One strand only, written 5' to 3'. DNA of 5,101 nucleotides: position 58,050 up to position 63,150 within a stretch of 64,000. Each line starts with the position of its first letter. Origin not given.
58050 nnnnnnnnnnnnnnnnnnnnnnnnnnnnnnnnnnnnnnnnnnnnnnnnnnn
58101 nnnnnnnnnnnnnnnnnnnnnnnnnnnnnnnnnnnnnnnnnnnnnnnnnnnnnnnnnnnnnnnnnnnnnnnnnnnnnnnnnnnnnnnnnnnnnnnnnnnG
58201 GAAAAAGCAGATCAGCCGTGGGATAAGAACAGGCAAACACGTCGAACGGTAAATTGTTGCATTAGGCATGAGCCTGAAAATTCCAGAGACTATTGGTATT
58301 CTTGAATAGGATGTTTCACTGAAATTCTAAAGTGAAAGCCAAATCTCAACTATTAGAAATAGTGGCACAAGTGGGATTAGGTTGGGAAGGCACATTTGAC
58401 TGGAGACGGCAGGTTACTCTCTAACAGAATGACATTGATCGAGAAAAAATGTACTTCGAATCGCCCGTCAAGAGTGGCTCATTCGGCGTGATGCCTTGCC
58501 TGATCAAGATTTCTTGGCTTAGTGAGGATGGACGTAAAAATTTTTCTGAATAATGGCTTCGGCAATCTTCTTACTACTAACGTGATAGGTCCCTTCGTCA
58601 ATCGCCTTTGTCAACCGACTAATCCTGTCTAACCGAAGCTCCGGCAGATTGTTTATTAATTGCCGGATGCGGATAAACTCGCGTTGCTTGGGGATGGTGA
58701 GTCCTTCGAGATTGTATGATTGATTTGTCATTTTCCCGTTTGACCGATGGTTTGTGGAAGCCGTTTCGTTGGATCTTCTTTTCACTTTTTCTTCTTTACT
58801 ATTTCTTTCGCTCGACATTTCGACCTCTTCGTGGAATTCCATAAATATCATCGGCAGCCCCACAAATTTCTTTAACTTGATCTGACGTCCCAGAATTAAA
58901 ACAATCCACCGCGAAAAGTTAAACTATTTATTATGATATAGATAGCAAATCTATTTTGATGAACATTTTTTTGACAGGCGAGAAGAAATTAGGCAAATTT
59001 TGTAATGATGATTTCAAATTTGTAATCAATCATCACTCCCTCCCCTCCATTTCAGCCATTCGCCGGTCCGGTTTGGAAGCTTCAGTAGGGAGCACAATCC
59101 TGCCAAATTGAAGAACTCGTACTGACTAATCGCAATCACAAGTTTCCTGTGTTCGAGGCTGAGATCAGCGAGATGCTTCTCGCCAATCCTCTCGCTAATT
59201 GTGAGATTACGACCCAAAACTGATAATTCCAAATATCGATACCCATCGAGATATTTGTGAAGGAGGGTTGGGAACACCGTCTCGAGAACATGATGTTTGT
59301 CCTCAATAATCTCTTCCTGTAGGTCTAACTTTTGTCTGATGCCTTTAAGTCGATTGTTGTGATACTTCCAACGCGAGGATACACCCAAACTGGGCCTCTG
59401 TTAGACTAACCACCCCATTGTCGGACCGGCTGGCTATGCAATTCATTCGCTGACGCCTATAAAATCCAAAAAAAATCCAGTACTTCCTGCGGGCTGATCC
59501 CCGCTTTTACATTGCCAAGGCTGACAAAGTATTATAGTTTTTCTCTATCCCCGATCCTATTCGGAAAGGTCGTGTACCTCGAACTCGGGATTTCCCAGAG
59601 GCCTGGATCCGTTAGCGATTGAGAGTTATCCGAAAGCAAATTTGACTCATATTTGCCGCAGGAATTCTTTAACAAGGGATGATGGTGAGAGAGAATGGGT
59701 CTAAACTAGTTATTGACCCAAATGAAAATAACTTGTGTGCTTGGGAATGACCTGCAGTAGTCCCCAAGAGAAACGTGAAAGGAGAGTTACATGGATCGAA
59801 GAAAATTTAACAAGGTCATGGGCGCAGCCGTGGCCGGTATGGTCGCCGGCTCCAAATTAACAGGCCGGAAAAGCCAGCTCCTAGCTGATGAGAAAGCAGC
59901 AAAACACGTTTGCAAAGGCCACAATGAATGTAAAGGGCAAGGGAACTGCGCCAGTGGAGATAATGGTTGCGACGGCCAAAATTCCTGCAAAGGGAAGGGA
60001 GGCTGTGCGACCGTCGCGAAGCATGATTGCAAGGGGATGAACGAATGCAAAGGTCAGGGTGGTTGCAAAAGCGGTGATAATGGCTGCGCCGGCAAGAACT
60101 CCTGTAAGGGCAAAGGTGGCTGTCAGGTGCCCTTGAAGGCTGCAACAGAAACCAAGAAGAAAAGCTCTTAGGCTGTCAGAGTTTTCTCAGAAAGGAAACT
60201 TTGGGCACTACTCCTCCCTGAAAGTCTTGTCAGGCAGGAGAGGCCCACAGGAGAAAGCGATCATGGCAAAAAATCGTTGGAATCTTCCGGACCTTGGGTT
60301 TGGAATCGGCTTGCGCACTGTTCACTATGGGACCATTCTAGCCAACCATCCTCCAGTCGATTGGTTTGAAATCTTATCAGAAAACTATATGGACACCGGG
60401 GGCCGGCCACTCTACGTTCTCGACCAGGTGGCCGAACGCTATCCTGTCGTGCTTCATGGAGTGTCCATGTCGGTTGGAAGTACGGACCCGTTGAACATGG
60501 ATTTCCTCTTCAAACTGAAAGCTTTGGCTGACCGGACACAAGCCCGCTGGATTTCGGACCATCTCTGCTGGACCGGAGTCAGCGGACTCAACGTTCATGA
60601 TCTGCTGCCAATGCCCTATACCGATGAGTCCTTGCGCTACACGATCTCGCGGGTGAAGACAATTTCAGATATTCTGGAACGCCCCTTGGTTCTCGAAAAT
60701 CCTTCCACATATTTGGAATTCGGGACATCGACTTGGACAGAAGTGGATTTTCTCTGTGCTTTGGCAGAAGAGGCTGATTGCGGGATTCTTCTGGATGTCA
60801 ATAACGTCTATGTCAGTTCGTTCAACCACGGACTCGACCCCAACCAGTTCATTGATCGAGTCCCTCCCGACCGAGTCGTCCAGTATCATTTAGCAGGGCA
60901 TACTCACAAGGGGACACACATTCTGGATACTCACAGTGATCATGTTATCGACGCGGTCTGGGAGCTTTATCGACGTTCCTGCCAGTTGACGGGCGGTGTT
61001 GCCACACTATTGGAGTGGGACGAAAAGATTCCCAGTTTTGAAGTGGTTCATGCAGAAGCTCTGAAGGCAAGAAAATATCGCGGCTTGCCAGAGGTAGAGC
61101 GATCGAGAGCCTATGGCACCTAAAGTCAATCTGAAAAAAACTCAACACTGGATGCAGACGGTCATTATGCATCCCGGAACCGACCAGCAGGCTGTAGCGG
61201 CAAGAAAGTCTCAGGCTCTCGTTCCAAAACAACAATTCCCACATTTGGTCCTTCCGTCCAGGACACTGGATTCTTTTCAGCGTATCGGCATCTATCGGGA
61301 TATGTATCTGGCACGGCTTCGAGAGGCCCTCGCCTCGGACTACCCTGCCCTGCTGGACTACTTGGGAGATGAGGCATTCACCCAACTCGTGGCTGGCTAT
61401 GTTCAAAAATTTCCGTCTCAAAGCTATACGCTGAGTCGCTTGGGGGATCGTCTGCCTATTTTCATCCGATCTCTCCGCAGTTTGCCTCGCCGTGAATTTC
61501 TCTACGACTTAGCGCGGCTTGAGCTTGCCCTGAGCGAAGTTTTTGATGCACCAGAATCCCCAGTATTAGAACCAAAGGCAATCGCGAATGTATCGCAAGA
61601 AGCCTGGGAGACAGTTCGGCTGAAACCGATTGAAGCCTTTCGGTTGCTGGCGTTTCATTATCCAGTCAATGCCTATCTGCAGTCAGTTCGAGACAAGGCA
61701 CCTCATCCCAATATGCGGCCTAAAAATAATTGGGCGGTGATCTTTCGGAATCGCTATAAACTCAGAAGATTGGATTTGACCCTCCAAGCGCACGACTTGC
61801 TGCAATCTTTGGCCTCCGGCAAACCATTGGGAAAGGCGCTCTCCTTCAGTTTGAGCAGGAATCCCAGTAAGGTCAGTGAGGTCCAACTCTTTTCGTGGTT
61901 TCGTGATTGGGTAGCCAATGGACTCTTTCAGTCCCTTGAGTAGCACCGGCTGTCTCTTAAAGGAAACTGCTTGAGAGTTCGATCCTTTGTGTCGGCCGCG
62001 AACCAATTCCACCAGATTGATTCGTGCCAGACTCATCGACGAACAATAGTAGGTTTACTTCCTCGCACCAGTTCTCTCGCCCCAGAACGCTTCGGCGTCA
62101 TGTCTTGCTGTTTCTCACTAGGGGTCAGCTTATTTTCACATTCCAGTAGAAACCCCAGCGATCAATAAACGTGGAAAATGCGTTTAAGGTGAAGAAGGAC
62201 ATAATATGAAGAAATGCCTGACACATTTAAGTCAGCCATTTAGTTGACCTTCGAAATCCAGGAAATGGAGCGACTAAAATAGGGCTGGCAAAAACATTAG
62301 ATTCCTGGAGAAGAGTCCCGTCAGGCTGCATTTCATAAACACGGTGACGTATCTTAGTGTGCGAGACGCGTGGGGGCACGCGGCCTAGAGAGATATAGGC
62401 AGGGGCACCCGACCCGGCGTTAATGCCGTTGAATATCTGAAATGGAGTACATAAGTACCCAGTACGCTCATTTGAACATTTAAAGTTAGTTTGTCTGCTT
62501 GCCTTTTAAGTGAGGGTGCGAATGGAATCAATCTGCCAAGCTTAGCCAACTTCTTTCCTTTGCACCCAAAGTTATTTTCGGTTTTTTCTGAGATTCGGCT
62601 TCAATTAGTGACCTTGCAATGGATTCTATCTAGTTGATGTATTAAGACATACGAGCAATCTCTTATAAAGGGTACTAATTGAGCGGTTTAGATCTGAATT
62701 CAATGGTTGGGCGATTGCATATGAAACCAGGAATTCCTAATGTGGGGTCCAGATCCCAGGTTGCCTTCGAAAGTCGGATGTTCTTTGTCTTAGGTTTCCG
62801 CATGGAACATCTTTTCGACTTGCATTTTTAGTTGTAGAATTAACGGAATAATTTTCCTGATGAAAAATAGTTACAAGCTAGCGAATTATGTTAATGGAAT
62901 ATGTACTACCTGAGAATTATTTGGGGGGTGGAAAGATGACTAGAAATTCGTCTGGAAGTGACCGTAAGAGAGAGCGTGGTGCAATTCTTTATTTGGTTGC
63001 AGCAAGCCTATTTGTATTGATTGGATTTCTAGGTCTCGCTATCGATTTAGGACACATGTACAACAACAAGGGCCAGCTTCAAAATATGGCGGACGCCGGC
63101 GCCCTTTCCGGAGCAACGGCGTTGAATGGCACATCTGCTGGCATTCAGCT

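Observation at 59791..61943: MNIO (DUF692) RiPP cluster with a 12-cysteine precursor: candidate high-capacity metal-binding peptide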

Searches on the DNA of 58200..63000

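Call 49: search_rna_families(source=window, start=58200, end=63000, threshold=evalue, max_evalue=1)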
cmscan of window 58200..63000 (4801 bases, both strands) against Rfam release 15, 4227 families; matches with E-value up to 1: 1.
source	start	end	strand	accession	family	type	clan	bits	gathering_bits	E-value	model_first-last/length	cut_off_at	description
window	60171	60240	-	RF03044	Proteo-phage-1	Gene; sRNA;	-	23.4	42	0.5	1-82/82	no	Proteo-phage-1 RNA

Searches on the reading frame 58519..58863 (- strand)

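Call 3: search_protein_families(library=ncbifam, proteins=[window:58519-58863:-], max_evalue=0.01)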
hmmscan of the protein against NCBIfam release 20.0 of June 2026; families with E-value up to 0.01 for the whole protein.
window:58519-58863:- (114 aa): 1 family
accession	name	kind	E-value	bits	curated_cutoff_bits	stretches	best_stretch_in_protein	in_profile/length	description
TIGR03824.1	FlgM_jcvi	equivalog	2e-09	38.1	40.75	1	19-107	8-96/98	flagellar biosynthesis anti-sigma factor FlgM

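Call 4: search_protein_families(library=pfam, proteins=[window:58519-58863:-], max_evalue=0.01)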
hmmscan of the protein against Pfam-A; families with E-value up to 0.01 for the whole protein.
window:58519-58863:- (114 aa): 1 family
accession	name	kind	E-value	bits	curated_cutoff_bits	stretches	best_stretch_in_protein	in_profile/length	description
PF04316.19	FlgM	-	6.8e-10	39.5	25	1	61-106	10-55/55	Anti-sigma-28 factor, FlgM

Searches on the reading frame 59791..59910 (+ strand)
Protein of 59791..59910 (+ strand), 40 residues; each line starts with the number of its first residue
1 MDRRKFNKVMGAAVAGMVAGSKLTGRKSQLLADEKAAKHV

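Call 16: search_protein_families(library=ncbifam, proteins=[window:59791-59910:+], max_evalue=10)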
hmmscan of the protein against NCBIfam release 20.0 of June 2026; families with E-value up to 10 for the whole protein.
window:59791-59910:+ (40 aa): 1 family
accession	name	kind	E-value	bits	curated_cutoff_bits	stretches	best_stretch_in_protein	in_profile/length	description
TIGR01274.1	ACC_deam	equivalog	0.068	12.3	392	1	8-37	196-225/337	1-aminocyclopropane-1-carboxylate deaminase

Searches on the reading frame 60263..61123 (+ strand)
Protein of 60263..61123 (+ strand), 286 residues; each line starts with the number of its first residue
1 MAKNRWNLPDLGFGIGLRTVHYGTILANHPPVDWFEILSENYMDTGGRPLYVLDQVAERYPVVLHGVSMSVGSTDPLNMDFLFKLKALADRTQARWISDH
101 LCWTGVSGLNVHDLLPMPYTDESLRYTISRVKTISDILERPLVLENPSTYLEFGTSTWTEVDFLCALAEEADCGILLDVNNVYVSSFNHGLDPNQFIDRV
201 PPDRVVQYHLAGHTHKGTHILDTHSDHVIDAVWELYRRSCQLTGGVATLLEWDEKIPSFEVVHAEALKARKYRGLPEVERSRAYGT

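Call 3: search_protein_families(library=ncbifam, proteins=[window:60263-61123:+], max_evalue=0.01)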
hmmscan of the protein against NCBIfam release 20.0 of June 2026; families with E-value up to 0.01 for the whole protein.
window:60263-61123:+ (286 aa): 5 families
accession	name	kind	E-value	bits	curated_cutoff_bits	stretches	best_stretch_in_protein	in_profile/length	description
NF050167.1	MNIO_BufB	equivalog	1.4e-104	349.1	310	1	13-270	1-262/262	MNIO family bufferin maturase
NF003818.2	PRK05409.1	equivalog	2.9e-75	253.3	360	1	13-270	2-261/264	HvfB family MNIO-type RiPP peptide maturase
NF050151.1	RiPP_MNIO_ApyH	equivalog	6.1e-30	104.3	400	1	54-270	49-277/283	multinuclear non-heme iron-dependent oxidative enzyme ApyH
TIGR04159.2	methbact_MbnB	equivalog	2.7e-12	46.8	325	1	26-256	17-243/261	methanobactin biosynthesis protein MbnB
NF050165.1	MNIO_ChrH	equivalog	6.5e-11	41.9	600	1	53-229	50-233/363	MNIO family chryseobactin maturase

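Call 4: search_protein_families(library=pfam, proteins=[window:60263-61123:+], max_evalue=0.01)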
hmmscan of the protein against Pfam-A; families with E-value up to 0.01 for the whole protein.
window:60263-61123:+ (286 aa): 2 families
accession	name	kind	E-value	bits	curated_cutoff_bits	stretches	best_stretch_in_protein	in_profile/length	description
PF05114.20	MbnB_TglH_ChrH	-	9.4e-106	353.3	25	1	13-272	2-261/263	RiPP precursor modification enzyme MbnB/TglH/ChrH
PF01261.30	AP_endonuc_2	-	0.0051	17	31.1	1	115-224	93-199/249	Xylose isomerase-like TIM barrel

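Call 21: find_related_loci(query=window:60263-61123:+, collection=genome_contigs, flank=6000)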
Query window:60263-61123:+ (286 aa) in genome_contigs; peptide patterns used: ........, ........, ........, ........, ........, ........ (x = any residue, [..] = any of these).
600 stretches matched a pattern (row limit reached: there are more); 591 encode a relative of the query (tblastn E <= 1e-3); the best 80 are kept; 80 distinct loci.
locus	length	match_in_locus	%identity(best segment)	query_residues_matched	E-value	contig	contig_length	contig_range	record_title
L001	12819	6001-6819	78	1-273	1e-146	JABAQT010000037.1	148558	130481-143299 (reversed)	MAG: Bryobacteraceae bacterium isolate Bin_32R c_000000000539, whole genome shotgun sequence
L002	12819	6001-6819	76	1-273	6e-145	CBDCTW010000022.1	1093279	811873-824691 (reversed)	MAG: Candidatus Marinacidobacterales bacterium isolate 93f947af-649f-438b-bd9c-305c393987f8 genome assembly, contig: con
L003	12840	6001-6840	75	4-283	1e-144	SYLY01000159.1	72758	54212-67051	MAG: Acidobacteria bacterium isolate F1-80-MAGs082 F1-80__c295938, whole genome shotgun sequence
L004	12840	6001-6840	73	4-283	2e-143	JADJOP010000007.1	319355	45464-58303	MAG: Bryobacterales bacterium isolate Fred_18-Q3-R57-64_BAT3C.662 tig00008362-10-3187610, whole genome shotgun sequence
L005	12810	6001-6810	74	4-273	1e-139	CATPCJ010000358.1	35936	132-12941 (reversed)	MAG: uncultured Bryobacteraceae bacterium isolate COA_Bin_11_1 genome assembly, contig: co_assembly_000000350601, whole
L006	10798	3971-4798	68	3-277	7e-134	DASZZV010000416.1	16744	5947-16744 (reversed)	MAG TPA_asm: Thermoanaerobaculia bacterium isolate SMAG_U6245 k141_137489, whole genome shotgun sequence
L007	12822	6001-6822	69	4-277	1e-132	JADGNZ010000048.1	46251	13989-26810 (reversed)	MAG: Thermoanaerobaculia bacterium isolate Chersky.9_17 contig-100_66, whole genome shotgun sequence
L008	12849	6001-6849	65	3-280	1e-129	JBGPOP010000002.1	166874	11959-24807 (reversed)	MAG: Planctomycetota bacterium isolate OBJ_0618_7090110_189 k141_2223570_length_166874_cov_62.1212, whole genome shotgun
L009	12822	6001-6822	64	1-274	2e-125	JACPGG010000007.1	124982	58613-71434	MAG: Ignavibacteriales bacterium isolate NC_groundwater_381_Ag_B-0.1um_46_8 GD18-4_B1_scaffold_94605, whole genome shotg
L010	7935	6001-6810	66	4-273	7e-123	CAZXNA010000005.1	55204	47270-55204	MAG TPA_asm: uncultured Thermoanaerobaculia bacterium isolate binchicken_co64_62 genome assembly, contig: NODE_305_lengt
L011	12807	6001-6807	67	4-272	3e-122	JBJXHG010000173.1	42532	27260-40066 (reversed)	MAG: Planctomycetota bacterium isolate F1F2.bin.111 k127_4927477, whole genome shotgun sequence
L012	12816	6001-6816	64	1-272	7e-121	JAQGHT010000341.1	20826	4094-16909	MAG: Planctomycetaceae bacterium isolate RYN_440 scaffold_3301565, whole genome shotgun sequence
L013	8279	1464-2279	62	1-272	2e-120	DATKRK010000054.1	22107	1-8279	MAG TPA_asm: Pirellulales bacterium isolate SMAG_U14026 k141_1374564, whole genome shotgun sequence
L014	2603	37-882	61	1-282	6e-126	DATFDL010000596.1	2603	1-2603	MAG TPA_asm: Pirellulales bacterium isolate SMAG_U8579 k141_241369, whole genome shotgun sequence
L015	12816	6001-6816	64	1-272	1e-120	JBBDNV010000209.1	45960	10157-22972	MAG: Pirellulales bacterium isolate LejiaB_63_21 Lejia_B_962_length_45960_cov_13, whole genome shotgun sequence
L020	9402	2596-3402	63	4-272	2e-118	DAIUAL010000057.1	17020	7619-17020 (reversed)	MAG TPA_asm: Candidatus Kapaibacterium sp. isolate CTOTU1227 NODE_2146_length_17020_cov_7.962511, whole genome shotgun s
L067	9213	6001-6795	57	8-271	7e-104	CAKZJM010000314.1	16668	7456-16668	MAG TPA_asm: uncultured Methylophilus sp. isolate ERR2144885_bin.38_CONCOCT_v1.1_MAG genome assembly, contig: ERZ1034407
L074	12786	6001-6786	55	10-270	6e-102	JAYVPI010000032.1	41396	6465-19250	MAG: Alphaproteobacteria bacterium isolate GL72_DN_metabinner_10 GL72_DN_metabinner_10_31, whole genome shotgun sequence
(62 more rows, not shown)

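Call 25: search_protein_families(library=pfam, proteins=[L006:5588-6151:+, L007:7849-8325:+, L009:7820-8305:+, L067:7663-8115:+, L074:7655-8107:+, L020:4400-5041:+, L002:7721-9334:+, L004:7691-8080:+], max_evalue=0.01)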
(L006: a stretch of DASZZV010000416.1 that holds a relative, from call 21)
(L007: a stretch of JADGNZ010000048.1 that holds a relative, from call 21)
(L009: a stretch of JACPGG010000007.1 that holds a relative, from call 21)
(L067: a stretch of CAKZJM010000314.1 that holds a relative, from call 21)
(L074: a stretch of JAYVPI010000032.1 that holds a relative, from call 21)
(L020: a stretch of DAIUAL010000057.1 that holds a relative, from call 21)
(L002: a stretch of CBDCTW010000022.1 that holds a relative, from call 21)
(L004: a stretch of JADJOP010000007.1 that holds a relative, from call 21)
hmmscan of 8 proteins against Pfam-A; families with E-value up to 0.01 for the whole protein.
L006:5588-6151:+ (187 aa): 3 families
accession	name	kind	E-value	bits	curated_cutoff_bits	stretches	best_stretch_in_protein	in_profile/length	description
PF07681.17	DoxX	-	9.2e-21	74.7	23.6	1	41-121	1-83/85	DoxX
PF07291.16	MauE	-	9.4e-06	26.4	27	1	40-114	3-80/128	Methylamine utilisation protein MauE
PF13564.11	DoxX_2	-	0.003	18.1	26.3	1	45-112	2-67/103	DoxX-like family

L007:7849-8325:+ (158 aa): 2 families
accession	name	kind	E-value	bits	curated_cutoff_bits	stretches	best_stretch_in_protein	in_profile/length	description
PF07681.17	DoxX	-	7.9e-20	71.7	23.6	1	25-105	1-83/85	DoxX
PF07291.16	MauE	-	0.00043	21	27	1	24-101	3-86/128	Methylamine utilisation protein MauE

L009:7820-8305:+ (161 aa): 2 families
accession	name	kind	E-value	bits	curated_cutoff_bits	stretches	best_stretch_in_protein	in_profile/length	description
PF07681.17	DoxX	-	5.4e-18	65.8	23.6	1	27-105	1-81/85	DoxX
PF07291.16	MauE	-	0.0044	17.8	27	1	26-101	3-81/128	Methylamine utilisation protein MauE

L067:7663-8115:+ (150 aa): 4 families
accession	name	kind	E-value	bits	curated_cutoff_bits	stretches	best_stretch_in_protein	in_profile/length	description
PF07681.17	DoxX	-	1.4e-20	74.2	23.6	1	23-103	1-83/85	DoxX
PF13564.11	DoxX_2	-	7.5e-08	32.9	26.3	1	29-103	4-81/103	DoxX-like family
PF07291.16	MauE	-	0.00013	22.7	27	1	25-100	6-84/128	Methylamine utilisation protein MauE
PF04173.18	DoxD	-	0.0038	17.6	22.7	0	72-145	75-146/167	TQO small subunit DoxD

L074:7655-8107:+ (150 aa): 4 families
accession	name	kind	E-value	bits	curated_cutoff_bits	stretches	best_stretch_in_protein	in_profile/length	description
PF07681.17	DoxX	-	2.9e-21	76.3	23.6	1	23-102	2-83/85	DoxX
PF04173.18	DoxD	-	1.8e-07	31.7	22.7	1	70-145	74-147/167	TQO small subunit DoxD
PF07291.16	MauE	-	3.4e-05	24.6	27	1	24-100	6-85/128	Methylamine utilisation protein MauE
PF13564.11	DoxX_2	-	0.00014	22.4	26.3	1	29-102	5-81/103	DoxX-like family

L020:4400-5041:+ (213 aa): 5 families
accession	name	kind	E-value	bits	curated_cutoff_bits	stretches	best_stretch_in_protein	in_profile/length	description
PF07681.17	DoxX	-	1.8e-19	70.6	23.6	1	79-157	2-82/85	DoxX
PF12250.14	AftA_N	-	0.0004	19.7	26.7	1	111-168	312-366/429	Arabinofuranosyltransferase N terminal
PF04290.18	DctQ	-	0.0059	17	28.3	1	48-126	42-116/132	Tripartite ATP-independent periplasmic transporters, DctQ component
PF07291.16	MauE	-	0.0091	16.7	27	0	77-156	3-84/128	Methylamine utilisation protein MauE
PF13564.11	DoxX_2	-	0.0094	16.5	26.3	0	93-157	13-80/103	DoxX-like family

L002:7721-9334:+ (537 aa): 1 family
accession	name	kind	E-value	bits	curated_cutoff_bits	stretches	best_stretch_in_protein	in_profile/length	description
PF01425.27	Amidase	-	7.8e-83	279.4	27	1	63-507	2-443/445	Amidase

L004:7691-8080:+ (129 aa): 0 families

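Call 27: search_solved_structures(query=window:60263-61123:+, max_evalue=0.001, show_alignments=3)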
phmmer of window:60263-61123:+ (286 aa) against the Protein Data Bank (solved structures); distinct sequences matched with E-value up to 0.001: 8.
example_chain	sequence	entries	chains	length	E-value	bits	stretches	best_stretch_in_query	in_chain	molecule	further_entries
3bww_A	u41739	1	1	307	2e-53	184.5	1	13-216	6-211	Protein of unknown function DUF692/COG3220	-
8hci_D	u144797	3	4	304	5.6e-16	61.5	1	87-253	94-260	DUF692 family protein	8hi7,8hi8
7dz9_B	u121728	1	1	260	1.4e-10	43.8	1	32-254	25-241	cpMbnB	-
7dz9_A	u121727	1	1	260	1.4e-10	43.8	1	32-254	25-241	MbnB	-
7fc0_E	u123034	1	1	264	3.5e-05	26.1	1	19-256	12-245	Methanobactin biosynthesis cassette protein MbnB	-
7fc0_B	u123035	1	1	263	3.6e-05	26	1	19-256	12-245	Methanobactin biosynthesis cassette protein MbnB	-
7tcr_A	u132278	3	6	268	0.00049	22.3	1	31-214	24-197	Methanobactin biosynthesis cassette protein MbnB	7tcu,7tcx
7tcw_A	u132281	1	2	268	0.00086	21.5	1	31-213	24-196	Methanobactin biosynthesis cassette protein MbnB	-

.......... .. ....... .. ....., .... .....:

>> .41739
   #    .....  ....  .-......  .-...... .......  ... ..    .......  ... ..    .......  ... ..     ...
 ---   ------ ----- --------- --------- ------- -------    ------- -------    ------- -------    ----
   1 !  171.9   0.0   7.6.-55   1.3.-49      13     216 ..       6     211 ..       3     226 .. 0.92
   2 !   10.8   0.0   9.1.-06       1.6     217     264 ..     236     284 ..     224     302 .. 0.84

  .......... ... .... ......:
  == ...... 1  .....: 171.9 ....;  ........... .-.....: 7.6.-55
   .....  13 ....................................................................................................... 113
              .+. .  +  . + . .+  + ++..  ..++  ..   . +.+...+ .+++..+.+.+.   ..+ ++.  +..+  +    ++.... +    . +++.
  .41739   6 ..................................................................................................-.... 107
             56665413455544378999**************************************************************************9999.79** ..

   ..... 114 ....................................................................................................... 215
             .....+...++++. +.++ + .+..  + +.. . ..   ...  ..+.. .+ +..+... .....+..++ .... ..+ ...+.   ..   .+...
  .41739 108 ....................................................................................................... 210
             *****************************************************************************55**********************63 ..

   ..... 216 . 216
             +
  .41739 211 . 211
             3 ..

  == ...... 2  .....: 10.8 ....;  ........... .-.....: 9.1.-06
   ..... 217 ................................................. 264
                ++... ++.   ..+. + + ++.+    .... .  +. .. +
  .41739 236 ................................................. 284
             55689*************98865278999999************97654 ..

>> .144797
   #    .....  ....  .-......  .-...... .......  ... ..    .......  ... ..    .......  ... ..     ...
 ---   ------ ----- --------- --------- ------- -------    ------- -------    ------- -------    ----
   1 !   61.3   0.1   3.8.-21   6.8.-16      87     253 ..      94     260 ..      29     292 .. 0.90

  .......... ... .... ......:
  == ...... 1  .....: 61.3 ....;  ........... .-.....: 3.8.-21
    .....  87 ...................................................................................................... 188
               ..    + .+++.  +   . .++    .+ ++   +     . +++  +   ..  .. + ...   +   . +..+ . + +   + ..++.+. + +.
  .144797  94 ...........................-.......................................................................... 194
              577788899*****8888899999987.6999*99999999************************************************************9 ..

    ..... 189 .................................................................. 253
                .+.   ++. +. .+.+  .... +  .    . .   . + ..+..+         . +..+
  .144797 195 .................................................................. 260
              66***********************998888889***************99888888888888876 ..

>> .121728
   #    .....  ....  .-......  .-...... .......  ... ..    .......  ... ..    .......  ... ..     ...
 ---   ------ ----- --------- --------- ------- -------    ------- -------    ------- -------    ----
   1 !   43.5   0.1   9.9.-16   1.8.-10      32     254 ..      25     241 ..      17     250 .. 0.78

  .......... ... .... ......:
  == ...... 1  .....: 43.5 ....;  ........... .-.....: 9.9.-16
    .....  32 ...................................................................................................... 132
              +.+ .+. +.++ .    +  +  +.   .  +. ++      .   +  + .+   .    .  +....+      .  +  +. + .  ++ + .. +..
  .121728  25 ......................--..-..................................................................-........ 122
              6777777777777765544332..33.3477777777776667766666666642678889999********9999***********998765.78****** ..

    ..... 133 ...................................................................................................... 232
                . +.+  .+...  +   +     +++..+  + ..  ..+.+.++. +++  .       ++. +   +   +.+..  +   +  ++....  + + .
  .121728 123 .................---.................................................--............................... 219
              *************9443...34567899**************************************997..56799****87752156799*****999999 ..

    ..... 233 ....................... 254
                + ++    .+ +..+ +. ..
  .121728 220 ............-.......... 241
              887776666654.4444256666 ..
